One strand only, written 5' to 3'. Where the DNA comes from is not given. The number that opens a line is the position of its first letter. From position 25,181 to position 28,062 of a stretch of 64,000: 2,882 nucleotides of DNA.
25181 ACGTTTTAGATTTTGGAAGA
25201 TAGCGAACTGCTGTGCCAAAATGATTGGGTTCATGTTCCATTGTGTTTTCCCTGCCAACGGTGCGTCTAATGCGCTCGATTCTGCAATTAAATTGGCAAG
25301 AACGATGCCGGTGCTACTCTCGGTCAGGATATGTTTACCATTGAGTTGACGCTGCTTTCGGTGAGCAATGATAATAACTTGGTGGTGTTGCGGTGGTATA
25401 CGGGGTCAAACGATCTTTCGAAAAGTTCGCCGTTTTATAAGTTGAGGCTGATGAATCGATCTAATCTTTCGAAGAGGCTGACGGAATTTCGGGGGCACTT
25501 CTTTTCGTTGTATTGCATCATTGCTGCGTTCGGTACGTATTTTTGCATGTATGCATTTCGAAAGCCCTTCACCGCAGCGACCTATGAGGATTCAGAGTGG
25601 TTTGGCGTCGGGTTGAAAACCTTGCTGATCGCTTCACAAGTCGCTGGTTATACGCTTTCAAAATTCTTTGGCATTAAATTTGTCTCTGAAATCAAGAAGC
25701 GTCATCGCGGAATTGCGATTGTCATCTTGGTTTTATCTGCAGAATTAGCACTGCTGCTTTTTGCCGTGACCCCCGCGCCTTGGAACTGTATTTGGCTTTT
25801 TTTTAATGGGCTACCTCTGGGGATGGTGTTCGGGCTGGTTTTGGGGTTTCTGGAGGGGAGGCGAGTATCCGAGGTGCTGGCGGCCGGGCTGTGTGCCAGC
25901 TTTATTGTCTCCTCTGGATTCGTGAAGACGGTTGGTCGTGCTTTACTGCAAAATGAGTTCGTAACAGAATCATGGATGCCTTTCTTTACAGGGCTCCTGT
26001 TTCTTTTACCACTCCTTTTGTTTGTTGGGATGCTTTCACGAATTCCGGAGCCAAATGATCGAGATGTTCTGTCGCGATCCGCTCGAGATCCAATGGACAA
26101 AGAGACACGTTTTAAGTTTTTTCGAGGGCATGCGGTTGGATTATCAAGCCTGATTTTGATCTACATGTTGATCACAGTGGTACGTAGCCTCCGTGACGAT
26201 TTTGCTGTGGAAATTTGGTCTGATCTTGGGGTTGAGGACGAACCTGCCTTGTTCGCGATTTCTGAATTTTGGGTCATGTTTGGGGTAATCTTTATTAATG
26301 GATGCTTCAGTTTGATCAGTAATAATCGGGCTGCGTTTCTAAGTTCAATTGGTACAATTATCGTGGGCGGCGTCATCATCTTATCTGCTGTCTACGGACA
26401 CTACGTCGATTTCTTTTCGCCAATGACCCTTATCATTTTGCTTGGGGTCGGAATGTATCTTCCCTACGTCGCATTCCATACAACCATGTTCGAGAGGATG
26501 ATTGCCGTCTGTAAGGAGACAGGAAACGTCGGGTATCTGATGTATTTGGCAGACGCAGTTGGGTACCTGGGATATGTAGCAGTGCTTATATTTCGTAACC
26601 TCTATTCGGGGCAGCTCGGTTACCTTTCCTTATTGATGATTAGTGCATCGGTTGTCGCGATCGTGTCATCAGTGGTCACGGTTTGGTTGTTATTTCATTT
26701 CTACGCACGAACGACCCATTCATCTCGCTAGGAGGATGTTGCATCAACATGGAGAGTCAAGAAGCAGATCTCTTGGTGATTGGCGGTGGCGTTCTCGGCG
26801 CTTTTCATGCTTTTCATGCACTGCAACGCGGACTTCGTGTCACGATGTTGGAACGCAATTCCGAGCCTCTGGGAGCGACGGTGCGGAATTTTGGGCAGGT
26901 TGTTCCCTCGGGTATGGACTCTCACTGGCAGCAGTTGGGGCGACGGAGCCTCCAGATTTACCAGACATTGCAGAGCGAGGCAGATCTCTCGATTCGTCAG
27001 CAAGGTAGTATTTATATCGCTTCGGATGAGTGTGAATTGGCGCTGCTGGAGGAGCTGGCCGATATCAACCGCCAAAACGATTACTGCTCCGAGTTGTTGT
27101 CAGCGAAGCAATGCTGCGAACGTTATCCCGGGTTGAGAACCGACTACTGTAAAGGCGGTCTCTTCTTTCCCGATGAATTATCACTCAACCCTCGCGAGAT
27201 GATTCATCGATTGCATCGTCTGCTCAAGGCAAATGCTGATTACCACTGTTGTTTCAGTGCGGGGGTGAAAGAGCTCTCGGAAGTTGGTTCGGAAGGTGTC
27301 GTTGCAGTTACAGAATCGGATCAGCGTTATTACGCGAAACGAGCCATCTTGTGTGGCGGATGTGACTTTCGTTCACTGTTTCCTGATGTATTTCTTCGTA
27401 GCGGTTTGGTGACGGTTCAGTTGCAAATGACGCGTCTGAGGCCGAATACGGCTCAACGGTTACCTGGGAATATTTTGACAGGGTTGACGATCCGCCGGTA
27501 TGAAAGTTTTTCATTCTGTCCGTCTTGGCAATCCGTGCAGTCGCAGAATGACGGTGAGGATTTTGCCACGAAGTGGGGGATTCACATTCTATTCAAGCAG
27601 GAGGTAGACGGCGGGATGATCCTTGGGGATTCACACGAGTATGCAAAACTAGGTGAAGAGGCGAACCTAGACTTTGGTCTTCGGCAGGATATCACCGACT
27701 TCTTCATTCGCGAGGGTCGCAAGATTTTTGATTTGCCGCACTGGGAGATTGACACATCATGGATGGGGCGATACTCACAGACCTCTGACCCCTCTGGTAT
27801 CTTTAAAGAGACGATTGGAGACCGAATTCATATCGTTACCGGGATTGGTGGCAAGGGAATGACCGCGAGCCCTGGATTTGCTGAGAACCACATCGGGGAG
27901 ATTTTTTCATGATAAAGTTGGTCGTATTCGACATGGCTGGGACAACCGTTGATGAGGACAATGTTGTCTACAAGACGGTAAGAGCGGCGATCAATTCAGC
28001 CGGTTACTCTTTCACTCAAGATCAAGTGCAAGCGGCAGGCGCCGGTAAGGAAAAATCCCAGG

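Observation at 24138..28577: Minimal four-gene aminophosphonate catabolic cassette lacking PhnW, PhnZ, C-P lyase and ABC transport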

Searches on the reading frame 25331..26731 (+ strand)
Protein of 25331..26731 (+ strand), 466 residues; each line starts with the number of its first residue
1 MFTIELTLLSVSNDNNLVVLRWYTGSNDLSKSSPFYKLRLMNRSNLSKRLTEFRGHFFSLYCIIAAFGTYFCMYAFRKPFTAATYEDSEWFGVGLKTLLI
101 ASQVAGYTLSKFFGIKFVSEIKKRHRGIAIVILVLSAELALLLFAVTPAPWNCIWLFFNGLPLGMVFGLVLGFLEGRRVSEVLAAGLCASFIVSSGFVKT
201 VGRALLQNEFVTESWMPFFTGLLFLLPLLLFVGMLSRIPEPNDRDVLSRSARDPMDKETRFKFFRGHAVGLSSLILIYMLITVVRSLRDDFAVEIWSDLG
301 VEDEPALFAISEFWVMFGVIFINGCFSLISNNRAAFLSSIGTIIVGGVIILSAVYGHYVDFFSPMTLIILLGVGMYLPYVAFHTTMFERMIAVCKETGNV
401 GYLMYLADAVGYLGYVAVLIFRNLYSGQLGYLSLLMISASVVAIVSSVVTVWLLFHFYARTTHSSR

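Call 3: search_protein_families(library=pfam, proteins=[window:25331-26731:+])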
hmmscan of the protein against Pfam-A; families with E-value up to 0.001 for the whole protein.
window:25331-26731:+ (466 aa): 1 family
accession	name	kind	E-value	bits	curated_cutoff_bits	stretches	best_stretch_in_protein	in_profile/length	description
PF18943.6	DUF5690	-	1.2e-137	459.4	25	1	79-459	1-381/382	Family of unknown function (DUF5690)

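Call 4: search_protein_families(library=ncbifam, proteins=[window:25331-26731:+])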
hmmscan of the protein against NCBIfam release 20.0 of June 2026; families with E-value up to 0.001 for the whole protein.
window:25331-26731:+ (466 aa): 0 families

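Call 43: find_homologous_proteins(query=window:25451-26728:+, max_evalue=1e-10)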
Query window:25451-26728:+ (426 aa): 7190 proteins with E <= 1e-10 among 8000 candidates; the best 120 are listed.
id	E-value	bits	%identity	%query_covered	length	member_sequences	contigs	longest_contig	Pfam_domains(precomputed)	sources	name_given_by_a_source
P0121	4.2e-273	924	99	100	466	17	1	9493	PF18943.7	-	-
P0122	2.3e-233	793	83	100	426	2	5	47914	PF18943.7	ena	-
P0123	8.3e-172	590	64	99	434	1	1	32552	PF18943.7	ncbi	-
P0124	1.3e-171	590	63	99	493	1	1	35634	PF18943.7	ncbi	-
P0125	2.5e-171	589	65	99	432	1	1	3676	PF18943.7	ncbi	-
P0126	3.1e-171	589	65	99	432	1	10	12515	PF18943.7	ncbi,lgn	-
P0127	3.3e-170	585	63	100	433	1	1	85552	PF18943.7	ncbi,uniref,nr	ncbi:hypothetical protein FYK55_25945 [Roseiconus nitratireducens]|uniref:MFS transporter n=1 Tax=Ro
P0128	1.8e-169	583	63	99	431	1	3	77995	PF18943.7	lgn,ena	-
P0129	1.2e-166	573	63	98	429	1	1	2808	PF18943.7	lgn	-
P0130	1.5e-166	573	61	100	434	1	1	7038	PF18943.7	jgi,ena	-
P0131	2.4e-166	572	61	99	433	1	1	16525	PF18943.7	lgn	-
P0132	3.7e-166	572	62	94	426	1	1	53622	PF18943.7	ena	-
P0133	4.6e-166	571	62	100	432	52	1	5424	PF18943.7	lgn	-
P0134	1.2e-165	570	61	100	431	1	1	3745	PF18943.7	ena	-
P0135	1.7e-165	570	61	98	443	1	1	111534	PF18943.7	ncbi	-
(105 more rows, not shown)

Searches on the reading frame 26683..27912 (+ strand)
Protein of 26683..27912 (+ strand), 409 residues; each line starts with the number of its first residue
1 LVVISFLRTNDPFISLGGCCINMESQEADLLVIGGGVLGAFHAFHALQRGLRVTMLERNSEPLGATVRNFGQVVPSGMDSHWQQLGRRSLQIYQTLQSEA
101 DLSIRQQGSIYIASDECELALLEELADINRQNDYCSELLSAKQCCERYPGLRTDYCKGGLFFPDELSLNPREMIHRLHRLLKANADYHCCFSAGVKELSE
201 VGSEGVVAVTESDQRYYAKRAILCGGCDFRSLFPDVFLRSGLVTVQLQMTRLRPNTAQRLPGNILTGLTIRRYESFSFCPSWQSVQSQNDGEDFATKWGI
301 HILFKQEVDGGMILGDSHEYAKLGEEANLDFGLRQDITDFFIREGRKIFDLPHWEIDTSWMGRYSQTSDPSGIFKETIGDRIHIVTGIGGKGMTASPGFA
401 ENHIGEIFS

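Call 3: search_protein_families(library=pfam, proteins=[window:26683-27912:+])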
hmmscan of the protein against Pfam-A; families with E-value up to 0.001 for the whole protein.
window:26683-27912:+ (409 aa): 2 families
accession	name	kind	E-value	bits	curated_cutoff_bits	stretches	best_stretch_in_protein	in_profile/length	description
PF01266.30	DAO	-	1.7e-46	159.8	27.9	1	29-401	1-348/353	FAD dependent oxidoreductase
PF07992.20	Pyr_redox_2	-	0.00067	19.6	26.1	0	24-69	139-184/291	Pyridine nucleotide-disulphide oxidoreductase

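Call 4: search_protein_families(library=ncbifam, proteins=[window:26683-27912:+])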
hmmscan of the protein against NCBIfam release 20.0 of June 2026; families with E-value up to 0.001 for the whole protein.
window:26683-27912:+ (409 aa): 15 families
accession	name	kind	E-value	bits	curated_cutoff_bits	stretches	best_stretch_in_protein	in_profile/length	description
TIGR03364.1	HpnW_proposed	hypoth_equivalog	6.9e-112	374.1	285.1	1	29-402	2-365/365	TIGR03364 family FAD-dependent oxidoreductase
TIGR02352.1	thiamin_ThiO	equivalog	1.1e-19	70.8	250.8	1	31-251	2-229/351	glycine oxidase ThiO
NF008425.0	PRK11259.1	equivalog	2.4e-15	56.4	257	1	26-235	3-211/377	N-methyl-L-tryptophan oxidase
NF002480.1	PRK01747.1-1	equivalog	9.2e-15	54.1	540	1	25-258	246-479/645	bifunctional tRNA (5-methylaminomethyl-2-thiouridine)(34)-methyltransferase MnmC2/FAD-dependent 5-carboxymethylaminomethyl-2-thiouridine(34)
TIGR03197.1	MnmC_Cterm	equivalog_domain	1.3e-13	50.8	174.2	1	30-260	2-232/400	FAD-dependent 5-carboxymethylaminomethyl-2-thiouridine(34) oxidoreductase MnmC1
NF001933.0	PRK00711.1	subfamily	5.2e-11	42.2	383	2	89-235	115-263/429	D-amino acid dehydrogenase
NF008726.1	PRK11728.1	equivalog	7.5e-09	34.9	299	1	29-227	2-200/389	L-2-hydroxyglutarate oxidase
TIGR01377.1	soxA_mon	subfamily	1.7e-08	33.7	479.65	1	29-227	2-198/381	amino oxidase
NF033460.1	glycerol3P_ox_II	equivalog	1.9e-07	30.6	460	1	28-226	2-205/361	type 2 glycerol-3-phosphate oxidase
NF008313.0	PRK11101.1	equivalog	3.1e-06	26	425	1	23-143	4-125/548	anaerobic glycerol-3-phosphate dehydrogenase subunit A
NF050086.1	pipecolate_AmaA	exception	9.6e-05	21.2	600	1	25-73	23-71/425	L-pipecolate oxidase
NF009906.0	PRK13369.1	equivalog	0.00011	20.9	352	1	24-59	3-38/502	glycerol-3-phosphate dehydrogenase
NF033461.1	glycerol3P_ox_1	equivalog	0.00025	19.4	840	0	22-59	13-50/607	type 1 glycerol-3-phosphate oxidase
TIGR02032.1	GG-red-SF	subfamily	0.00034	20.4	158.8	1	29-62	2-35/297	geranylgeranyl reductase family protein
NF008899.0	PRK12266.1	equivalog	0.00039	19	360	1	24-59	3-38/508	glycerol-3-phosphate dehydrogenase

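Call 36: search_solved_structures(query=window:26749-27909:+, max_evalue=0.00001)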
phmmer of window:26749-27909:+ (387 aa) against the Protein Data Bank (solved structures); distinct sequences matched with E-value up to 0.00001: 4.
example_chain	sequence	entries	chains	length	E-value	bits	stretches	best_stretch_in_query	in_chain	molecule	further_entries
6j38_A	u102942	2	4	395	1.6e-09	40.3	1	7-160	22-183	FAD-dependent glycine oxydase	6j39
1y56_B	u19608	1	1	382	6e-08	35.1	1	4-129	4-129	sarcosine oxidase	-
5i39_A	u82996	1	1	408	5.6e-06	28.6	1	4-175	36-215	L-amino acid deaminase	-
5hxw_A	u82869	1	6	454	7.4e-06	28.2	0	4-158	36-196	L-amino acid deaminase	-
